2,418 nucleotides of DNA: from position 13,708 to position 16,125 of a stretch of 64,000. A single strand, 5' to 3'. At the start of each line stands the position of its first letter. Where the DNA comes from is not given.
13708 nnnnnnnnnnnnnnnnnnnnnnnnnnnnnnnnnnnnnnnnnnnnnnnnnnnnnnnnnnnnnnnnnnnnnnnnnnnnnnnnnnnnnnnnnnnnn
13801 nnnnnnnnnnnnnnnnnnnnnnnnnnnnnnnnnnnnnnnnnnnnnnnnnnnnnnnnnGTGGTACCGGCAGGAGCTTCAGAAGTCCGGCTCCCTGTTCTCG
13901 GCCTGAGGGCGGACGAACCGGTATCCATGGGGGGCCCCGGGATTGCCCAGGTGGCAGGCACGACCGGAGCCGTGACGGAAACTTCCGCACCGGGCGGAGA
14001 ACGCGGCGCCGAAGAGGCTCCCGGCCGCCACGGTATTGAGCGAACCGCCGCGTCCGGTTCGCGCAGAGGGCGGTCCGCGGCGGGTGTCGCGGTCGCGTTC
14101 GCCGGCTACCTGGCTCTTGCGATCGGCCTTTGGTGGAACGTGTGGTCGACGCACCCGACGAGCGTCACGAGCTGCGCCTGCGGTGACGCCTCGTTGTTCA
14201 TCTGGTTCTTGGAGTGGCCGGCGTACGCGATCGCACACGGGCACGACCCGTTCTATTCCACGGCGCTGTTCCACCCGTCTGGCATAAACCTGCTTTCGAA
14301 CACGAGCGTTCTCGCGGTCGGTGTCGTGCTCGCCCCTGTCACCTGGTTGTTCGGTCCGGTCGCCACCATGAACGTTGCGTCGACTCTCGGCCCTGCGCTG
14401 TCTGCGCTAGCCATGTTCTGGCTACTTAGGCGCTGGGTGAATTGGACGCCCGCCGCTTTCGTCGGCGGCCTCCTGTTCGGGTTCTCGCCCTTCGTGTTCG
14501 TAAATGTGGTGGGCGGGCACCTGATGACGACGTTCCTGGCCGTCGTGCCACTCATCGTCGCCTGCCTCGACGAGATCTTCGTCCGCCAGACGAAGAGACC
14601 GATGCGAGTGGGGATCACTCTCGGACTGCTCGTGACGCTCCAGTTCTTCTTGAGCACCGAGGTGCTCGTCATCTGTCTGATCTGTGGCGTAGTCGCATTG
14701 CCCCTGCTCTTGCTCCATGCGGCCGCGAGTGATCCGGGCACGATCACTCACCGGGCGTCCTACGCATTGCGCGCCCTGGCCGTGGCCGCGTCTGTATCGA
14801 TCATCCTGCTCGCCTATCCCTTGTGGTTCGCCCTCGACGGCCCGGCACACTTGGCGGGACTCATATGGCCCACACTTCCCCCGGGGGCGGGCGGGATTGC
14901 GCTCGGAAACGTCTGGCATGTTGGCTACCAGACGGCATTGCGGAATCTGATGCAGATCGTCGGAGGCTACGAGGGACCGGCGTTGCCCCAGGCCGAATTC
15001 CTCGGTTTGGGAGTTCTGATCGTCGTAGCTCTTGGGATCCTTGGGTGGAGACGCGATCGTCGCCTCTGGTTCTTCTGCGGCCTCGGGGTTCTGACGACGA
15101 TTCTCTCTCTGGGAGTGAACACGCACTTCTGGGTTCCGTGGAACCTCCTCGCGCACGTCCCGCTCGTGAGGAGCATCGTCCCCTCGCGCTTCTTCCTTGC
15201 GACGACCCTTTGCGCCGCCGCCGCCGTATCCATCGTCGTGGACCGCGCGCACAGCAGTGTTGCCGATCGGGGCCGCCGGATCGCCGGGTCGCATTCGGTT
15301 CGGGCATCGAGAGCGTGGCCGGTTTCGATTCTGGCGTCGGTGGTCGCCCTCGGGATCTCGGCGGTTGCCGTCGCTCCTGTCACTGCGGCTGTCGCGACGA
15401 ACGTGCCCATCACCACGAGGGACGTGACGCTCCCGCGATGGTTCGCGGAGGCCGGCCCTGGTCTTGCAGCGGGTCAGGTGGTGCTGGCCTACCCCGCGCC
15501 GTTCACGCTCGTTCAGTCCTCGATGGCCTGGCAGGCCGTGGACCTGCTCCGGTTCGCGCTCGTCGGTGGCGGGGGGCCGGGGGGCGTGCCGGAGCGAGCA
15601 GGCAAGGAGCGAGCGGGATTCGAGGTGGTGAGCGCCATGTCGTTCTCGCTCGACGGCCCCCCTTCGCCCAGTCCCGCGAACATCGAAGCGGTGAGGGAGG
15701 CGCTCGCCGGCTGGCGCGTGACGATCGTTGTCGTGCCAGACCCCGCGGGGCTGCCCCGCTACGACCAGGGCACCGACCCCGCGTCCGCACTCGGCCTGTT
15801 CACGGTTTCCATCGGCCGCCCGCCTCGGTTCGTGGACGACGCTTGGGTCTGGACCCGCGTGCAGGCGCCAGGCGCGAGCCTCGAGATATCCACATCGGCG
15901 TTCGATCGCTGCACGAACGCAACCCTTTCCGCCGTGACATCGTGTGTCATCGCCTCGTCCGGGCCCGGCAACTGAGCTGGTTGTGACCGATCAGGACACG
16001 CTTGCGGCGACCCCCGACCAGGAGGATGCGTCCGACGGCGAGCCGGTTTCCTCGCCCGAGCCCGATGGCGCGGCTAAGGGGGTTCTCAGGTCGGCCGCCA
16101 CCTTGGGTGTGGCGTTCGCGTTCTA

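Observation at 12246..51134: Seven GT-C-type membrane glycosyltransferase candidates in about 37 kb: an uncharacterised polyprenyl-phosphate-linked envelope glycan system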

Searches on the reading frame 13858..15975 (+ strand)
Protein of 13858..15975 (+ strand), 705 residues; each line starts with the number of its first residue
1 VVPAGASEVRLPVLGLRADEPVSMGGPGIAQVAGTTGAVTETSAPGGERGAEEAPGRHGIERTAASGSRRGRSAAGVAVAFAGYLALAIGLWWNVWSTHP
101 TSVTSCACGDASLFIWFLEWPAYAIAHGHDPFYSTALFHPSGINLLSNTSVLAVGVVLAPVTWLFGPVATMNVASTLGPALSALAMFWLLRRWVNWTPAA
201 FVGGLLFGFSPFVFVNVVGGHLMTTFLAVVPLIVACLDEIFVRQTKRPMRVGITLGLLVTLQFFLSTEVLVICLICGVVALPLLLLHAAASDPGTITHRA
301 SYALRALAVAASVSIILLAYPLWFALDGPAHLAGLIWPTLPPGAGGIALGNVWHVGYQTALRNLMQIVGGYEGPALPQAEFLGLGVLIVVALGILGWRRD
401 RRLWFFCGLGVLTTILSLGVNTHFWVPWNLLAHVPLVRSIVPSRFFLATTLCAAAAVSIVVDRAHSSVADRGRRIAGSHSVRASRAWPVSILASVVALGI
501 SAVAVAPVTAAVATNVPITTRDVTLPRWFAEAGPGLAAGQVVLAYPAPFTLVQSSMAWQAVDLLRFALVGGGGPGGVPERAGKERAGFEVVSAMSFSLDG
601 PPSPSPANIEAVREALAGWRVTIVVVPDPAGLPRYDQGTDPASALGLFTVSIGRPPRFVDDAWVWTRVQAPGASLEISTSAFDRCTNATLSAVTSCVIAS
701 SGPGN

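Call 5: search_protein_families(library=pfam, proteins=[window:13858-15975:+], max_evalue=0.01)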
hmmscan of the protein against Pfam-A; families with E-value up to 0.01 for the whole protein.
window:13858-15975:+ (705 aa): 2 families
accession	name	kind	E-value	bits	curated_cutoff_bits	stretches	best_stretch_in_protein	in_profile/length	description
PF09852.15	DUF2079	-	0.0011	18.6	28.2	1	123-238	20-130/459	Predicted membrane protein (DUF2079)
PF02516.20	STT3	-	0.0094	15.9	24.5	0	127-296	51-216/405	Oligosaccharyl transferase STT3, N-terminal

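Call 10: search_protein_families(library=ncbifam, proteins=[window:13858-15975:+], max_evalue=0.01)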
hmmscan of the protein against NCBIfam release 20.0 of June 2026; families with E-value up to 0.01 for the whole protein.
window:13858-15975:+ (705 aa): 1 family
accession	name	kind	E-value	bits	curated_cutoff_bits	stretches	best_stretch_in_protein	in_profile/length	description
NF010182.0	PRK13661.1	equivalog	0.0086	15.9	99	0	142-225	29-108/183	ECF-type riboflavin transporter substrate-binding protein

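Call 19: find_homologous_proteins(query=window:13858-15975:+, max_evalue=0.001)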
Query window:13858-15975:+ (705 aa): 1127 proteins with E <= 0.001 among 8000 candidates; the best 120 are listed.
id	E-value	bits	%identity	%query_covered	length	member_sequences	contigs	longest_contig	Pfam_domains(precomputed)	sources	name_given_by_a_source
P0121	0.0e+0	1486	100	96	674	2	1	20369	-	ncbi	ncbi:MAG: hypothetical protein ACLP6E_18180 [Acidimicrobiales bacterium]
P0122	0.0e+0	1162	80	92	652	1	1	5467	-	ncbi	-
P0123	0.0e+0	1110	79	89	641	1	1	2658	-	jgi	jgi:hypothetical protein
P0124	0.0e+0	1103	73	96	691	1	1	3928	-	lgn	-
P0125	0.0e+0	1059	71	96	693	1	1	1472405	-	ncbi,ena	-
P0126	0.0e+0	1051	74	90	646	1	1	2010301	-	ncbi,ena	-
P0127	0.0e+0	1044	75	90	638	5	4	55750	-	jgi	jgi:hypothetical protein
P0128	0.0e+0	1020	73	89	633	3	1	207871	-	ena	-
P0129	8.8e-282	955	74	79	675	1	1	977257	-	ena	-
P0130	1.5e-274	931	66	90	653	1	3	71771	-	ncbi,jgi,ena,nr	ncbi:MAG TPA: hypothetical protein VN791_04920 [Acidimicrobiales bacterium]|nr:hypothetical protein 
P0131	5.2e-269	913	64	93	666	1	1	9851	-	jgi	jgi:hypothetical protein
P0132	1.0e-265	902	61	93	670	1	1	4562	-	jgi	jgi:hypothetical protein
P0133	4.4e-263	893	62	89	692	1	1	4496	-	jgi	jgi:hypothetical protein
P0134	3.2e-261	887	63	90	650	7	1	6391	-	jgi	jgi:hypothetical protein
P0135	1.5e-260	885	63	89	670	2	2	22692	-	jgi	-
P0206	4.2e-219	748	53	94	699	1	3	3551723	-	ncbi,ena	ncbi:MAG: hypothetical protein ACLP6E_18175 [Acidimicrobiales bacterium]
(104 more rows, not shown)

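Call 32: predict_structure(alignment_id=A2)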
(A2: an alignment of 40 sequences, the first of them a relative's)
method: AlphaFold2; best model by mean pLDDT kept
length: 674 residues; sequences in the alignment: 40
mean_pLDDT: 77.5   pTM: 0.76
mean pLDDT of the five models: 77.5, 76.7, 76.3, 73.4, 71.5
residues with pLDDT >= 90: 250; 70-90: 225; 50-70: 98; < 50: 101
segments of 3 or more residues with pLDDT < 50: 3-35, 70-80, 103-115, 297-302, 486-493, 518-532, 540-550
pLDDT, mean of each block of 10 residues (from residue 1): 45 39 40 52 89 91 66 41 70 79 49 53 85 82 88 96 94 95 77 79 95 94 95 86 93 86 85 96 86 54 53 84 82 57 81 95 95 95 89 79 75 93 98 94 73 76 94 91 59 56 76 61 38 55 37 74 69 90 85 88 70 93 92 88 91 90 94 81
secondary structure, 60 per line:
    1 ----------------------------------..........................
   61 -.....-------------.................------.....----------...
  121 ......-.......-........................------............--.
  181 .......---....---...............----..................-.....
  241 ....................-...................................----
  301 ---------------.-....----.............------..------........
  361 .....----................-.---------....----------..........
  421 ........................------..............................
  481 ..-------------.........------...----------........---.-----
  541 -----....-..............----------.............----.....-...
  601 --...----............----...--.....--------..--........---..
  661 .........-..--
elements in order (helices of 4 or more, strands of 3 or more residues): H35-60 H62-66 H80-96 H103-107 H118-126 H128-134 H136-159 H166-177 H180-187 H191-194 H198-212 H217-234 H236-260 H262-296 H318-321 H328-338 H353-365 H370-385 H397-400 H411-444 H451-482 H496-504 E511-513 H524-531 H546-549 H551-564 H575-587 E592-596 H610-621 E626-628 E631-635 H648-655 H659-669

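Call 35: fold_search(model_id=the predicted structure, library=pdb)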
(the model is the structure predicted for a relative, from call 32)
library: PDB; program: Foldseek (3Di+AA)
matches with E <= 10: 158; with E <= 0.001: 15
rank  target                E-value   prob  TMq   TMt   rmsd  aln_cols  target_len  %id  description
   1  6w98_A                1.6e-06  1.00  0.42  0.24   9.6       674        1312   15  Single-Particle Cryo-EM Structure of Arabinofuranosyltransferase AftD from Mycobacteria (released 2020-05-13)
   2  6wby                  5.2e-05  1.00  0.37  0.22  10.1       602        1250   16  Single-Particle Cryo-EM Structure of Arabinofuranosyltransferase AftD from Mycobacteria, Mutant R1389S Class 2 (released 2020-05-13)
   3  7zli_A                9.0e-05  1.00  0.36  0.36  12.6       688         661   12  Cryo-EM structure of C-mannosyltransferase CeDPY19, in complex with Dol25-P-Man and bound to CMT2-Fab and anti-Fab nan (released 2023-01-11)
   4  8if8_C                1.1e-04  1.00  0.39  0.43  12.7       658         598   12  Arabinosyltransferase AftA (released 2023-05-31)
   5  3rce_A                1.7e-04  1.00  0.40  0.40  11.7       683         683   10  Bacterial oligosaccharyltransferase PglB (released 2011-06-15)
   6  5ogl_A                2.5e-04  1.00  0.40  0.39  10.6       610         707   11  Structure of bacterial oligosaccharyltransferase PglB in complex with an acceptor peptide and an lipid-linked oligosac (released 2017-10-25)
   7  7oci_F                2.6e-04  1.00  0.39  0.40  12.7       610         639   12  Cryo-EM structure of yeast Ost6p containing oligosaccharyltransferase complex (released 2022-02-16)
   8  7zlh_A                2.6e-04  1.00  0.37  0.38  12.2       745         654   11  Cryo-EM structure of C-mannosyltransferase CeDPY19, in apo state, bound to CMT2-Fab and anti-Fab nanobody (released 2023-01-11)
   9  8if8_B                2.9e-04  1.00  0.37  0.39  12.9       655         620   12  Arabinosyltransferase AftA (released 2023-05-31)
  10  8age_A                3.2e-04  1.00  0.41  0.43  12.2       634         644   11  Structure of yeast oligosaccharylransferase complex with acceptor peptide bound (released 2022-12-07)
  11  6gxc_A                4.4e-04  1.00  0.37  0.36  12.1       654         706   11  Bacterial oligosaccharyltransferase PglB in complex with an inhibitory peptide and a reactive lipid-linked oligosaccha (released 2018-11-14)
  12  6ezn_F                5.0e-04  1.00  0.38  0.39  14.7       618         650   13  Cryo-EM structure of the yeast oligosaccharyltransferase (OST) complex (released 2018-01-17)
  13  5f15                  5.7e-04  1.00  0.37  0.45  14.9       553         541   12  Crystal Structure of ArnT from Cupriavidus metallidurans bound to Undecaprenyl phosphate (released 2016-02-17)
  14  8agc_A                5.9e-04  1.00  0.40  0.39  11.4       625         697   12  Structure of yeast oligosaccharylransferase complex with lipid-linked oligosaccharide and non-acceptor peptide bound (released 2022-12-07)
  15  5ezm                  9.0e-04  1.00  0.36  0.44  14.8       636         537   11  Crystal Structure of ArnT from Cupriavidus metallidurans in the apo state (released 2016-02-17)
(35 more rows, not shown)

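Call 66: search_protein_families(library=pfam, proteins=[P0121, P0206], max_evalue=1)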
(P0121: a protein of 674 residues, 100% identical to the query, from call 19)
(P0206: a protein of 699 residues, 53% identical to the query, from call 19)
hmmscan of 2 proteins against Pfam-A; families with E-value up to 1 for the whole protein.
P0121 (674 aa): 2 families
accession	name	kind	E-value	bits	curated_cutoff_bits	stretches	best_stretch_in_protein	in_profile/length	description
PF09852.15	DUF2079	-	0.0019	17.8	28.2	1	92-210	20-133/459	Predicted membrane protein (DUF2079)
PF02516.20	STT3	-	0.0098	15.9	24.5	1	96-265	51-216/405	Oligosaccharyl transferase STT3, N-terminal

P0206 (699 aa): 1 family
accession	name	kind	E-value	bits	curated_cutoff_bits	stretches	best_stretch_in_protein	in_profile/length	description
PF09852.15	DUF2079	-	0.007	15.9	28.2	1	87-227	20-154/459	Predicted membrane protein (DUF2079)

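Call 91: find_encoding_contigs(protein=P0121, flank=10000, max_places=4)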
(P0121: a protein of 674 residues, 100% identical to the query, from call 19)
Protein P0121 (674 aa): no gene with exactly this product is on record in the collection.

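Call 92: find_encoding_contigs(protein=P0206, flank=10000, max_places=4)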
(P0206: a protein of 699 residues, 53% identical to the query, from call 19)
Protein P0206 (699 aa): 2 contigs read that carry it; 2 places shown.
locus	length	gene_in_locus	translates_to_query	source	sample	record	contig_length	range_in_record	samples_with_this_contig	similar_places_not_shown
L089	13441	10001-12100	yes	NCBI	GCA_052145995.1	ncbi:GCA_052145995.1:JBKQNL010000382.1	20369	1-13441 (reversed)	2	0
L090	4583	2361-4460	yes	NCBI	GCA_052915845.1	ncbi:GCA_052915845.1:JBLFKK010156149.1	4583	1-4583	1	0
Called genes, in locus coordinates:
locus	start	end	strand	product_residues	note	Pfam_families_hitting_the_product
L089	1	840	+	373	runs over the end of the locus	PF02445:NadA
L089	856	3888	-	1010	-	PF00005:ABC_tran (faint), PF02463:SMC_N (faint), PF13191:AAA_16 (faint), PF13555:AAA_29 (faint), PF17760:UvrA_inter, PF17755:UvrA_DNA-bind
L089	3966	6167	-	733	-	PF04851:ResIII (weak), PF00270:DEAD (faint), PF17757:UvrB_inter, PF27431:UvrB_3rd, PF00271:Helicase_C, PF12344:UvrB, PF02151:UVR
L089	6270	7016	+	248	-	PF00483:NTP_transferase, PF12804:NTP_transf_3 (weak)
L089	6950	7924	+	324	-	PF01073:3Beta_HSD, PF01370:Epimerase, PF02719:Polysacc_synt_2, PF04321:RmlD_sub_bind, PF07993:NAD_binding_4, PF16363:GDP_Man_Dehyd, PF13460:NAD_binding_10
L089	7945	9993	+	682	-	-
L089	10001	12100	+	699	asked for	-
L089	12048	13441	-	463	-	PF09586:YfhO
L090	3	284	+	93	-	?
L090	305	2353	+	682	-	-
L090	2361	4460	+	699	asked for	-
